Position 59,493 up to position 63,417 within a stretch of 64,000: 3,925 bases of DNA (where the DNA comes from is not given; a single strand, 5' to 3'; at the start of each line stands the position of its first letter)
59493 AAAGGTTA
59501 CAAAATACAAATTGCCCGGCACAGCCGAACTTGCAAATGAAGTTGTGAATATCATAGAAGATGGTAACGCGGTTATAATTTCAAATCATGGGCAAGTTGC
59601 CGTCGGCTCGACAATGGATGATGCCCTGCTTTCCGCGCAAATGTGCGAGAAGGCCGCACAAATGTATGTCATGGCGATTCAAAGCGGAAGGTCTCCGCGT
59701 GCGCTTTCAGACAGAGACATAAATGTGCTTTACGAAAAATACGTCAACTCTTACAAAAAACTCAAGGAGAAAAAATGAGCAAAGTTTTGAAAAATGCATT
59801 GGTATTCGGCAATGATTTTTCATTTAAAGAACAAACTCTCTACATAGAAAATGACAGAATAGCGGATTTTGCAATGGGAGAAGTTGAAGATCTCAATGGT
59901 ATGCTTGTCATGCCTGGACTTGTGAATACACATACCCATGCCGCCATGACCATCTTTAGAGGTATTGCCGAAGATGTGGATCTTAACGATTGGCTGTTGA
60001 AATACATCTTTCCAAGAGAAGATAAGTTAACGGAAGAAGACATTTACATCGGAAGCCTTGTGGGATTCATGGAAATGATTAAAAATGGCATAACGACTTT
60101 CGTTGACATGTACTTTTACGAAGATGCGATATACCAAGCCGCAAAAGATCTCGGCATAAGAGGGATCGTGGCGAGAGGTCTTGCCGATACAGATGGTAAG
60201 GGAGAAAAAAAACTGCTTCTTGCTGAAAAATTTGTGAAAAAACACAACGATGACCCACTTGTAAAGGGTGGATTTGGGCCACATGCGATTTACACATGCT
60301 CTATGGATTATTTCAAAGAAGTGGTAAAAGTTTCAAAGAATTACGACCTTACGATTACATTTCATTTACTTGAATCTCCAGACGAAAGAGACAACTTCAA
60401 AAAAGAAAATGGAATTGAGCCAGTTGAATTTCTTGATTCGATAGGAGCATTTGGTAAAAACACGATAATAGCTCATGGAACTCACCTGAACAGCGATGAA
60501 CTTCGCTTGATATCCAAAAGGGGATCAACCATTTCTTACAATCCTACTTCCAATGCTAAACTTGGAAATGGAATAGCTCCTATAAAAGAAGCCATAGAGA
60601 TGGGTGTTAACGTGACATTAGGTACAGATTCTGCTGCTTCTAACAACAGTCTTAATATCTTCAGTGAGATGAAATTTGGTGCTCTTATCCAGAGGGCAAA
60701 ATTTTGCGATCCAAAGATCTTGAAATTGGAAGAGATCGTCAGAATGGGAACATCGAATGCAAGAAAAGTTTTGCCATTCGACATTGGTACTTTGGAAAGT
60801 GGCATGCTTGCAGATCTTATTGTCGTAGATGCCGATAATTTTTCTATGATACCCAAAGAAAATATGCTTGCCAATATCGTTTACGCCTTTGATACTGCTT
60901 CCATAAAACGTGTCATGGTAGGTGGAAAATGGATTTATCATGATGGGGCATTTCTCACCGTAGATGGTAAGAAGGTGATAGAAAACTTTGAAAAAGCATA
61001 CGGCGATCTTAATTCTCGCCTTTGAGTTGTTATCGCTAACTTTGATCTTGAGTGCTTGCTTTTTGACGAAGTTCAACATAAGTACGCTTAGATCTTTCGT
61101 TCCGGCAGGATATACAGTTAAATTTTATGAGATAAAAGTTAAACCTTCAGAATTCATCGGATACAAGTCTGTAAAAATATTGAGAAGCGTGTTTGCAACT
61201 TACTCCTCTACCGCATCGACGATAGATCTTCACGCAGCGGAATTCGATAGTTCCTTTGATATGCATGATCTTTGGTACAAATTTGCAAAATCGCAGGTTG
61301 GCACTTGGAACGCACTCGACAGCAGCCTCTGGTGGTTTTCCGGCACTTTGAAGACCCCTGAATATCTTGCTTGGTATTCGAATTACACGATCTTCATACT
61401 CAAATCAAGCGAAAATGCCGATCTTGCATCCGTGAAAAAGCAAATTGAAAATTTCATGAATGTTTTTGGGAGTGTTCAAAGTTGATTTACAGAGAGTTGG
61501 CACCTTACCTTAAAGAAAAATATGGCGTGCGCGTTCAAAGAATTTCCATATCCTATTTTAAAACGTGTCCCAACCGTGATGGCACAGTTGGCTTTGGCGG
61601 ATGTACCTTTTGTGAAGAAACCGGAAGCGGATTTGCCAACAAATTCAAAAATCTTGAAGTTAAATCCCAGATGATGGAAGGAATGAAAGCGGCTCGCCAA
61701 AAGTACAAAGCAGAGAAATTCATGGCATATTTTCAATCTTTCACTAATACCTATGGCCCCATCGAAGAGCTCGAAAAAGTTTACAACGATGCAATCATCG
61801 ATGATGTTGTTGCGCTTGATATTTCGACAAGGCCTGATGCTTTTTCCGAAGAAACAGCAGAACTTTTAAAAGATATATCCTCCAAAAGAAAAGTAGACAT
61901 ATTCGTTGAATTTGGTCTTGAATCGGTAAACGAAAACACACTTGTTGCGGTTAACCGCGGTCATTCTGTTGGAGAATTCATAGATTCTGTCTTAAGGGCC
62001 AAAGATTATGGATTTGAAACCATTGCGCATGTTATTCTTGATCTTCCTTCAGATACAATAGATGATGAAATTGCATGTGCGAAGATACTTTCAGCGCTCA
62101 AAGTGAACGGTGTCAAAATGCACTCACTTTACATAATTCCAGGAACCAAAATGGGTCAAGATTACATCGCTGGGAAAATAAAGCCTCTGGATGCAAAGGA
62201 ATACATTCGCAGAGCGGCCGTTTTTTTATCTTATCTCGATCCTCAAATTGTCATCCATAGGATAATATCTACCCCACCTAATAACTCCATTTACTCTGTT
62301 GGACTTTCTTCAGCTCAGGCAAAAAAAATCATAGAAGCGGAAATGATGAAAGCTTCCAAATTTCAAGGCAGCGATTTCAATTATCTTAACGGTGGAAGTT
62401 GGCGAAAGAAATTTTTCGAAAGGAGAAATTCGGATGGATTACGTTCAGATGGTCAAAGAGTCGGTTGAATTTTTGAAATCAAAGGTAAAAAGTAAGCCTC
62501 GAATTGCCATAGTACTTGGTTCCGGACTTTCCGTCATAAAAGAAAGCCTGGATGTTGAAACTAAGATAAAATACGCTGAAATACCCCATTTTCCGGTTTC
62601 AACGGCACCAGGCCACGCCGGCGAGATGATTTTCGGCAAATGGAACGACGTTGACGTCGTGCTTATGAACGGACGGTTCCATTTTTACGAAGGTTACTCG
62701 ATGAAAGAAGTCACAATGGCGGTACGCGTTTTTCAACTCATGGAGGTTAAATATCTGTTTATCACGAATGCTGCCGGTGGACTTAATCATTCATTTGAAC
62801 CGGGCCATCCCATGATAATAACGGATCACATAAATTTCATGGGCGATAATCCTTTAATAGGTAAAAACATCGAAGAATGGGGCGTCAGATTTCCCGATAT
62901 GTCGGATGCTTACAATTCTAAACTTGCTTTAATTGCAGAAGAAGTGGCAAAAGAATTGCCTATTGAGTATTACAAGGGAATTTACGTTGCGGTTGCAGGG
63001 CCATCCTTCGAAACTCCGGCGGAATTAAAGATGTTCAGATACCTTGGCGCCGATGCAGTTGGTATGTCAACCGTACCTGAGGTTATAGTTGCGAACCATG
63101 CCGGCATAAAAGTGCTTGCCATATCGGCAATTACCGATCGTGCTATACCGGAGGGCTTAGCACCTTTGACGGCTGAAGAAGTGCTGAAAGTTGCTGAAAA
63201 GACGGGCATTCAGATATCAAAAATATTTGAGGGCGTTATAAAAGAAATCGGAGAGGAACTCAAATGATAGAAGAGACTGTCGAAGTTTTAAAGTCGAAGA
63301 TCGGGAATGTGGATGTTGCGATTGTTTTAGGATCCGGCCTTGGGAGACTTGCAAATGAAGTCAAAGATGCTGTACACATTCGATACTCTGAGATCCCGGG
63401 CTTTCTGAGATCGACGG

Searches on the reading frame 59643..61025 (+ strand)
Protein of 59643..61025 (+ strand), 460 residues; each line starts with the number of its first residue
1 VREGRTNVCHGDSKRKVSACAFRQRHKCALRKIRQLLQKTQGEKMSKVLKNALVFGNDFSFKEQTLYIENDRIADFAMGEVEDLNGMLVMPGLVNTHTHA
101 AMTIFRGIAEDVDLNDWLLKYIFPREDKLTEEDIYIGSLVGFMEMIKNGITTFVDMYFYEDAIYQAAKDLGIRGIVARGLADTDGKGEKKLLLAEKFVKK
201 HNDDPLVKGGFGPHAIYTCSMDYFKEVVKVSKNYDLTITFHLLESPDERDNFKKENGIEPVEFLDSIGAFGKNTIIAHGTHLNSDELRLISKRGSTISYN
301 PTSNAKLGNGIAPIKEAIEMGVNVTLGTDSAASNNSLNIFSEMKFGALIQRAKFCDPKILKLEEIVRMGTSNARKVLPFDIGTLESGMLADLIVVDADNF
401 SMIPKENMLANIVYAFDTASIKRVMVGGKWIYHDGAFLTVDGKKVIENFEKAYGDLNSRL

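Call 69: search_protein_families(library=pfam, proteins=[window:59643-61025:+], max_evalue=0.00001)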
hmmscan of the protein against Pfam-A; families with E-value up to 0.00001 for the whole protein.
window:59643-61025:+ (460 aa): 2 families
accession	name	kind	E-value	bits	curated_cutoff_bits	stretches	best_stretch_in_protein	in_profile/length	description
PF01979.26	Amidohydro_1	-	7e-73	246.3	25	1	88-431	1-345/345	Amidohydrolase family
PF07969.17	Amidohydro_3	-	1e-17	65.3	29.7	1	224-432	264-472/472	Amidohydrolase family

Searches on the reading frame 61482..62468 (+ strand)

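Call 69: search_protein_families(library=pfam, proteins=[window:61482-62468:+], max_evalue=0.00001)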
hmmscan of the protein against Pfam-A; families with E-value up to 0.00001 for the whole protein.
window:61482-62468:+ (328 aa): 2 families
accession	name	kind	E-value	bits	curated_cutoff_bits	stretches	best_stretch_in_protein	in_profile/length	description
PF16199.10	Radical_SAM_C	-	1.7e-18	66.9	31.9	1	208-288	1-83/85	Radical_SAM C-terminal domain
PF04055.27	Radical_SAM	-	6.2e-11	43.2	29.5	1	40-195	10-158/166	Radical SAM superfamily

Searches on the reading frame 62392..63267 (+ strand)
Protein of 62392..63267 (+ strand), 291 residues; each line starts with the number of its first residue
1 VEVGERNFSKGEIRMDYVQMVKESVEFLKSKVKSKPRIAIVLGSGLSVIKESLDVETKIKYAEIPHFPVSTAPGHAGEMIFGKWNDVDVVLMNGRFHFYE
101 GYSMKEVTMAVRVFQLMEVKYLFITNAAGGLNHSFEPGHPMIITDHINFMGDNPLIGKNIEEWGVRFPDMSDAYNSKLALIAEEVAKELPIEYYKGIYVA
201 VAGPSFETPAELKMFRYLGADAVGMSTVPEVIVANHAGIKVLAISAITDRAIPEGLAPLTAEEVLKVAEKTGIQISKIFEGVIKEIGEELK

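Call 69: search_protein_families(library=pfam, proteins=[window:62392-63267:+], max_evalue=0.00001)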
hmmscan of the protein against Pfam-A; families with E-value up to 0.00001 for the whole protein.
window:62392-63267:+ (291 aa): 1 family
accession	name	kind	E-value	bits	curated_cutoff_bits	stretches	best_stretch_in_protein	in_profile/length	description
PF01048.26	PNP_UDP_1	-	1.9e-54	185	25.1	1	37-283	1-232/233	Phosphorylase superfamily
